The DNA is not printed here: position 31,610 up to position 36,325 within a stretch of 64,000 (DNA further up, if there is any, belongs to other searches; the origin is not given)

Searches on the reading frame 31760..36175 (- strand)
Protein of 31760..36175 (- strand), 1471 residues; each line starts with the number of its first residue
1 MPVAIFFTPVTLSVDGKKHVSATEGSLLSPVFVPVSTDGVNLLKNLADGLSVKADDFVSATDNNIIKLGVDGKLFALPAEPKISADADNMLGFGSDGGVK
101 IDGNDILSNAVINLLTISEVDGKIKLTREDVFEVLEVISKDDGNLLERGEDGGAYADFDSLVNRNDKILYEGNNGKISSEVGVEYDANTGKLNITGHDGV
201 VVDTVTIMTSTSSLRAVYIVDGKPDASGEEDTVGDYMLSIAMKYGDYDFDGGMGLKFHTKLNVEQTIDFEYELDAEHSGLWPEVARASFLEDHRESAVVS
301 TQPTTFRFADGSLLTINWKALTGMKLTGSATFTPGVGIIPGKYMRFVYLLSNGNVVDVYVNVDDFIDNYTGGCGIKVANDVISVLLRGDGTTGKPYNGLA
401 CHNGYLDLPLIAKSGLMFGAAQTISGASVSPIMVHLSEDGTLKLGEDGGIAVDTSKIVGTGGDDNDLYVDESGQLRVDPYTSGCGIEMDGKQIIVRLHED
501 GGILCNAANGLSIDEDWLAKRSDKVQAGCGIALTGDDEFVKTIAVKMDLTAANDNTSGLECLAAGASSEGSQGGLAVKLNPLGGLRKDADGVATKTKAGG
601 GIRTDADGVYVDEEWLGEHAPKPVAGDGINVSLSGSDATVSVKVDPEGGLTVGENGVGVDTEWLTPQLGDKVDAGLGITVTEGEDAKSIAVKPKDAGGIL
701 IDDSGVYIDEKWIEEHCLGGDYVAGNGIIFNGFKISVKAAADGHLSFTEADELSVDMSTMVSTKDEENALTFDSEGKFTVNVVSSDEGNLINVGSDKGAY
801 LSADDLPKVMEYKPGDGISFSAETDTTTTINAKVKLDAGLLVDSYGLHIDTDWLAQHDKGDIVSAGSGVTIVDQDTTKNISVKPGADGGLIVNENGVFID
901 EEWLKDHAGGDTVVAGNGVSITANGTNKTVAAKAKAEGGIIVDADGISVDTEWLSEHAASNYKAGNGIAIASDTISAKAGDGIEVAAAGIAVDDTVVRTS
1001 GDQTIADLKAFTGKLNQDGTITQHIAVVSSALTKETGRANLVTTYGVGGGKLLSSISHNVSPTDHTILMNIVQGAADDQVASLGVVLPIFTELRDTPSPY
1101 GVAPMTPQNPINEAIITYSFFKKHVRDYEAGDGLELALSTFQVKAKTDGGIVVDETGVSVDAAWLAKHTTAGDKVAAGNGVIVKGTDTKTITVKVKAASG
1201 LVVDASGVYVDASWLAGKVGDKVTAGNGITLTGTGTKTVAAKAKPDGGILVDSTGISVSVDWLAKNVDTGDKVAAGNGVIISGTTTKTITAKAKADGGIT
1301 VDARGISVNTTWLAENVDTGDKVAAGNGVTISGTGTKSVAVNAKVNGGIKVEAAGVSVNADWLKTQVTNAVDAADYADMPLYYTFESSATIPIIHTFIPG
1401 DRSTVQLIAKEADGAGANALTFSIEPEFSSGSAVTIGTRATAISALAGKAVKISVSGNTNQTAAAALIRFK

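Call 14: search_protein_families(library=pfam, proteins=[window:31760-36175:-], max_evalue=0.01)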
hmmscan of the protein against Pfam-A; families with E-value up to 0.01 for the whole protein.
window:31760-36175:- (1471 aa): 3 families
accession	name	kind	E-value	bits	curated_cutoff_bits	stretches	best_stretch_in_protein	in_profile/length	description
PF06536.16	Av_adeno_fibre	-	1.1e-12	48.1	22.7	0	1292-1311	35-54/56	Avian adenovirus fibre, N-terminal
PF18338.7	BppL_N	-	5.2e-07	29.5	25.8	1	992-1015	1-24/25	Lower baseplate protein N-terminal domain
PF21385.2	ACCA_BT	-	0.0095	16.2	27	0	920-959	68-107/120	Acetyl-CoA carboxylase, BT domain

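Call 15: search_protein_families(library=phrogs, proteins=[window:31760-36175:-], max_evalue=0.001)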
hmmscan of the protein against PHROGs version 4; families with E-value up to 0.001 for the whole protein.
window:31760-36175:- (1471 aa): 1 family
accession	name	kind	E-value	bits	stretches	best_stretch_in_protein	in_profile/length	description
phrog_2647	-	head and packaging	8.8e-05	22.7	0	958-1007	227-274/336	head decoration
